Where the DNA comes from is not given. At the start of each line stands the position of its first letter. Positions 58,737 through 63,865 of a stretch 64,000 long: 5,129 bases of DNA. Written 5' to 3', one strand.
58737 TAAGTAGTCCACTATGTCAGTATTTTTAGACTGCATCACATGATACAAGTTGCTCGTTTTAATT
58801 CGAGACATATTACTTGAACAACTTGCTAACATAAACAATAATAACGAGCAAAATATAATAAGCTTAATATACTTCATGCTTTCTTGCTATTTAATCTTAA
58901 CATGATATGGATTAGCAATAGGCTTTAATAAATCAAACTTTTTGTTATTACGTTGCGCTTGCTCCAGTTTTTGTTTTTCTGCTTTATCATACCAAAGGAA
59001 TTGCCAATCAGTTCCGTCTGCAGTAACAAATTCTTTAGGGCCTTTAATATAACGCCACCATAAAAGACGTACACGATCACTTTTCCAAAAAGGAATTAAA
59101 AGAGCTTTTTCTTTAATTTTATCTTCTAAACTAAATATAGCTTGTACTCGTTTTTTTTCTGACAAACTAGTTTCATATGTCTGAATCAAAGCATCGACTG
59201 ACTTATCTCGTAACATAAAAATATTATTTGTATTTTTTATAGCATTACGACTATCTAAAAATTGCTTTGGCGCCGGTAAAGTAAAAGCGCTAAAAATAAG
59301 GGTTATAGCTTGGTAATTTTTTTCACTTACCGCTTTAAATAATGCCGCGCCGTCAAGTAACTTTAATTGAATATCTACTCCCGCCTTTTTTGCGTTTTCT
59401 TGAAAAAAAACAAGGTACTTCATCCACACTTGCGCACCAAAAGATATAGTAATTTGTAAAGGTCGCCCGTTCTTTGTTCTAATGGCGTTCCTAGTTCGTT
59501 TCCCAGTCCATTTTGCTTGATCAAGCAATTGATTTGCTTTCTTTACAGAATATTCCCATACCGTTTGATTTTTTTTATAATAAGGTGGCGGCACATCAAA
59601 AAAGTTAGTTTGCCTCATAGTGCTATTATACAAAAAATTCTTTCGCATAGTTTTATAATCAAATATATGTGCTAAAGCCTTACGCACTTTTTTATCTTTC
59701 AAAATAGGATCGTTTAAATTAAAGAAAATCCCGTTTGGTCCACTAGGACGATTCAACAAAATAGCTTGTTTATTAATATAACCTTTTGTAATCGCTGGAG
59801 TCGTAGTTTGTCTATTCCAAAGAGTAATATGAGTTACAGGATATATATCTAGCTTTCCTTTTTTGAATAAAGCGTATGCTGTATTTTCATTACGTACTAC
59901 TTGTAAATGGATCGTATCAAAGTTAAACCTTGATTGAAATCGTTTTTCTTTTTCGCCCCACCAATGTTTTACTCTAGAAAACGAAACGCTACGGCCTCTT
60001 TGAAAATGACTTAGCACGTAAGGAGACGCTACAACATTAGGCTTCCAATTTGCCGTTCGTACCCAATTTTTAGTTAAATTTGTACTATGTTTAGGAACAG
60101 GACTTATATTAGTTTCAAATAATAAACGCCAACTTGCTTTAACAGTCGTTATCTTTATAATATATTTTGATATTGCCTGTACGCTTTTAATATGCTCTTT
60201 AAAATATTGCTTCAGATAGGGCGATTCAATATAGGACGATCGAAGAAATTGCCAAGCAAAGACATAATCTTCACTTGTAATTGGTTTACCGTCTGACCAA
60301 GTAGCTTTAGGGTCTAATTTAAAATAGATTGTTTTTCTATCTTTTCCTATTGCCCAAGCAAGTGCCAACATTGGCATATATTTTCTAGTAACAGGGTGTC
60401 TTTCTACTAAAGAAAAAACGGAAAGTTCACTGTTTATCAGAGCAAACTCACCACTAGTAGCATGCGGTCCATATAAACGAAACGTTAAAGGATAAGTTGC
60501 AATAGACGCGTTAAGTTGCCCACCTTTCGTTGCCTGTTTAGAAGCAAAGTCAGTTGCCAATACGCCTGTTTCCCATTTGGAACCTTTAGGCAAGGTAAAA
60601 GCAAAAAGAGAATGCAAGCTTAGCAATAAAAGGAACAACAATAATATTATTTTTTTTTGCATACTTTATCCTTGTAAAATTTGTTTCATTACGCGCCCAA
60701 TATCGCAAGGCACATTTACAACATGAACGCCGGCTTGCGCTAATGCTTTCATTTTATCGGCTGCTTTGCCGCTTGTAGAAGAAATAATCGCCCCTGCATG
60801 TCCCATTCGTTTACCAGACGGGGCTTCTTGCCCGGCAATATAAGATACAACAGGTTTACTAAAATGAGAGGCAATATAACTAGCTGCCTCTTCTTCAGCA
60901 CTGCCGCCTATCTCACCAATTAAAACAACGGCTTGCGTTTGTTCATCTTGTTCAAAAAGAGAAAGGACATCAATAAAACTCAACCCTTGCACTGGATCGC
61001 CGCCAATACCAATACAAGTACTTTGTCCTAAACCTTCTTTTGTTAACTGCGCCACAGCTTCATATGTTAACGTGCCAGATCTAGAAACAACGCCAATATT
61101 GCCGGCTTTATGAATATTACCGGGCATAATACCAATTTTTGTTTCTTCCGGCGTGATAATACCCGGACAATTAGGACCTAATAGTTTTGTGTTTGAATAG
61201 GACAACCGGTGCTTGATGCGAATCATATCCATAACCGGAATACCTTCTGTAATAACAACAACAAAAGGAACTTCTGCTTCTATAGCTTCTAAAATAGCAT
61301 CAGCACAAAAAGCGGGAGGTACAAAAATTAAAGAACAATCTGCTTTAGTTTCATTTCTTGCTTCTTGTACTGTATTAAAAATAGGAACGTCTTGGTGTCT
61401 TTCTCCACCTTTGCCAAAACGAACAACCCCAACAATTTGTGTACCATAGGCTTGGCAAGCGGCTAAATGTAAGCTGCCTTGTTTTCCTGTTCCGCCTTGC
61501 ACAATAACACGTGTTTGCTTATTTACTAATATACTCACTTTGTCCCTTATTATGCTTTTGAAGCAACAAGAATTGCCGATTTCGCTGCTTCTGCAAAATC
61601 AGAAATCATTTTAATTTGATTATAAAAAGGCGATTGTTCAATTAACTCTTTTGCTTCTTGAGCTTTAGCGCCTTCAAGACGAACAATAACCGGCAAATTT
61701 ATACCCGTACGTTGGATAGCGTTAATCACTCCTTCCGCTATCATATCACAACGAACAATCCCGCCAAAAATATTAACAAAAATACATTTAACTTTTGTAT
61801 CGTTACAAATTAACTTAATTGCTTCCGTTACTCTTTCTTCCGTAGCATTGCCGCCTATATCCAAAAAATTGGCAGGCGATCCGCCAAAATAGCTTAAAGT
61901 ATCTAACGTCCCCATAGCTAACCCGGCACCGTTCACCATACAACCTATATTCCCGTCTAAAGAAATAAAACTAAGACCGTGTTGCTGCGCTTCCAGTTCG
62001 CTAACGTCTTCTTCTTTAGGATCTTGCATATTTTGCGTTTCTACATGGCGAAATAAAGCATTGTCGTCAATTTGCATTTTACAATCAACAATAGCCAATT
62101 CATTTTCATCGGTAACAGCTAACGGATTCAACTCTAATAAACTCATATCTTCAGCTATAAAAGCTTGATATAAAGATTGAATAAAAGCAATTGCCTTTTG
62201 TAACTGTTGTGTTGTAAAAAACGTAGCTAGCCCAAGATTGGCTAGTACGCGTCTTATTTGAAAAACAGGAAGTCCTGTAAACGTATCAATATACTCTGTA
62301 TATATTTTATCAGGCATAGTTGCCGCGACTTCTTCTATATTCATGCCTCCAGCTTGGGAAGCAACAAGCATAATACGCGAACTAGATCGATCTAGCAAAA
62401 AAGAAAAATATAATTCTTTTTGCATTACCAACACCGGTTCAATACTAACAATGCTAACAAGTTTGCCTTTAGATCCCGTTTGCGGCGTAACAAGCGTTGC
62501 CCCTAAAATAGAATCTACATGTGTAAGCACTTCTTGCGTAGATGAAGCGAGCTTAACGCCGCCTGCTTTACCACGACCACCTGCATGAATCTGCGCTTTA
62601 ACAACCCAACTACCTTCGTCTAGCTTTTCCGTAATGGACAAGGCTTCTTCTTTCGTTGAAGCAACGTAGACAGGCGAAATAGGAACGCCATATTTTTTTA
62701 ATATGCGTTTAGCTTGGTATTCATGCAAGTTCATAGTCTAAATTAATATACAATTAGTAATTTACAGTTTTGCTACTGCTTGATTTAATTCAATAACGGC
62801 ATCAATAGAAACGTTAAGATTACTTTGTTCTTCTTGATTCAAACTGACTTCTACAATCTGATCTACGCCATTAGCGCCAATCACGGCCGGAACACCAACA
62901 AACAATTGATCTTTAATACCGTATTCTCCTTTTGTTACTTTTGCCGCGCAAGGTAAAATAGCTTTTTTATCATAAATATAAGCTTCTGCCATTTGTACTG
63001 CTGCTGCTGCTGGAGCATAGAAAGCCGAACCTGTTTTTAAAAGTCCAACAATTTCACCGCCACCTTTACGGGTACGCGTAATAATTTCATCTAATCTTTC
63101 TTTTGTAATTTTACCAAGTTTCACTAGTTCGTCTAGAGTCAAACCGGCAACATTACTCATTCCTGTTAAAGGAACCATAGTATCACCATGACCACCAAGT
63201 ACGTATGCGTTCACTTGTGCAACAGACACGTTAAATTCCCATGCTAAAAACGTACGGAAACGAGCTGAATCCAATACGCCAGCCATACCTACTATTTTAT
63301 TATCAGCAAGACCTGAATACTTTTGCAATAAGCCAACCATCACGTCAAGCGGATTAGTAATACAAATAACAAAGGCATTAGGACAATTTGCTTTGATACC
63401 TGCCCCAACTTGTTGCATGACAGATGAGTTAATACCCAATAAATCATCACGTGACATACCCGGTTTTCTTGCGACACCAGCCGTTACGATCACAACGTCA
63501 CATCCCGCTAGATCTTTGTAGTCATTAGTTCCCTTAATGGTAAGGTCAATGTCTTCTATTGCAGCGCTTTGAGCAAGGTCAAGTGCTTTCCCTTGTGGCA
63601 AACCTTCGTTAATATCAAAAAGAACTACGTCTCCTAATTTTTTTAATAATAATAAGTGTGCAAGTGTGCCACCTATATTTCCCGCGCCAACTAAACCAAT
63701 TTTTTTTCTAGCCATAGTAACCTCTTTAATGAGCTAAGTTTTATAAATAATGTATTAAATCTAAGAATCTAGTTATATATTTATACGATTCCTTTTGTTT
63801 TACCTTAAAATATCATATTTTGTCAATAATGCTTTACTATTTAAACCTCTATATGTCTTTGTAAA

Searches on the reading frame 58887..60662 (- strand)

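Call 59: search_protein_families(library=pfam, proteins=[window:58887-60662:-], max_evalue=0.001)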
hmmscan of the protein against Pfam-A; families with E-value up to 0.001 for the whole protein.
window:58887-60662:- (591 aa): 1 family
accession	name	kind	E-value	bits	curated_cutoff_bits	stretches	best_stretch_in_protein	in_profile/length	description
PF00496.27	SBP_bac_5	-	1.1e-58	199.6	32.4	1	94-470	1-358/368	Bacterial extracellular solute-binding proteins, family 5 Middle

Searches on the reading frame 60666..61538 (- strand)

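Call 59: search_protein_families(library=pfam, proteins=[window:60666-61538:-], max_evalue=0.001)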
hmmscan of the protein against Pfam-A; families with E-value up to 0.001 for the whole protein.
window:60666-61538:- (290 aa): 4 families
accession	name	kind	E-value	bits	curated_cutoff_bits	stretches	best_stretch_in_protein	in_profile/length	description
PF02629.25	CoA_binding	-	5.3e-24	85.2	22.3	1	6-99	1-97/97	CoA binding domain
PF00549.24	Ligase_CoA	-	1.5e-23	83.8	24.5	1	151-271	1-127/128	CoA-ligase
PF13607.11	Succ_CoA_lig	-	9.1e-13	48.6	27.4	1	145-275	1-126/138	Succinyl-CoA ligase like flavodoxin domain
PF13380.12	CoA_binding_2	-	2e-05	25.4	22.8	1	19-129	14-115/116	CoA binding domain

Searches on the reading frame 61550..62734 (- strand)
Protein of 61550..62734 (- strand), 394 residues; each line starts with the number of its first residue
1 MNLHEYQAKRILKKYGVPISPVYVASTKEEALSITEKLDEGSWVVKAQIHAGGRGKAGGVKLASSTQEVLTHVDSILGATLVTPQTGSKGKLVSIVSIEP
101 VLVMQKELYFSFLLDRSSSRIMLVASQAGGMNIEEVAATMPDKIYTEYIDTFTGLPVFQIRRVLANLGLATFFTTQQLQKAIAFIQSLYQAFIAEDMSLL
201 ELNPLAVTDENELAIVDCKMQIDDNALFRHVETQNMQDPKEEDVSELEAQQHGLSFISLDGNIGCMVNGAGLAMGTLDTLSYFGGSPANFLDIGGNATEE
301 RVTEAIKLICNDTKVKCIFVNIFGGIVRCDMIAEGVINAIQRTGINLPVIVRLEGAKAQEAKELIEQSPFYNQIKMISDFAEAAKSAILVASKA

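Call 59: search_protein_families(library=pfam, proteins=[window:61550-62734:-], max_evalue=0.001)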
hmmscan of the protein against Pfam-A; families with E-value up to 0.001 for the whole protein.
window:61550-62734:- (394 aa): 5 families
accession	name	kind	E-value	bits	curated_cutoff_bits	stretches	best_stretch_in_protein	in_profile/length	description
PF08442.15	ATP-grasp_2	-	2.6e-67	226.8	29.5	1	2-206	1-201/202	ATP-grasp domain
PF00549.24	Ligase_CoA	-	4.6e-27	95.1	24.5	1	266-368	1-110/128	CoA-ligase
PF24948.1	Citrate_synth_N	-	1.3e-17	64.3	83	1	4-229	6-227/232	ATP-citrate synthase ATP-grasp domain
PF13549.11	ATP-grasp_5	-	1.3e-08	35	27.6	1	3-222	10-221/221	ATP-grasp domain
PF01071.24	GARS_A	-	1.7e-05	25.2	27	1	8-80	6-74/194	Phosphoribosylglycinamide synthetase, ATP-grasp (A) domain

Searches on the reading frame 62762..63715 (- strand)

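Call 59: search_protein_families(library=pfam, proteins=[window:62762-63715:-], max_evalue=0.001)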
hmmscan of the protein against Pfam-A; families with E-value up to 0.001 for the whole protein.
window:62762-63715:- (317 aa): 2 families
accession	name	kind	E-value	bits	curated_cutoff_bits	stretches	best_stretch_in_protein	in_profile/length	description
PF00056.29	Ldh_1_N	-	1.4e-39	135.8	27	1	5-143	2-141/141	lactate/malate dehydrogenase, NAD binding domain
PF02866.23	Ldh_1_C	-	9.5e-34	117.3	22.6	1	148-305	3-161/174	lactate/malate dehydrogenase, alpha/beta C-terminal domain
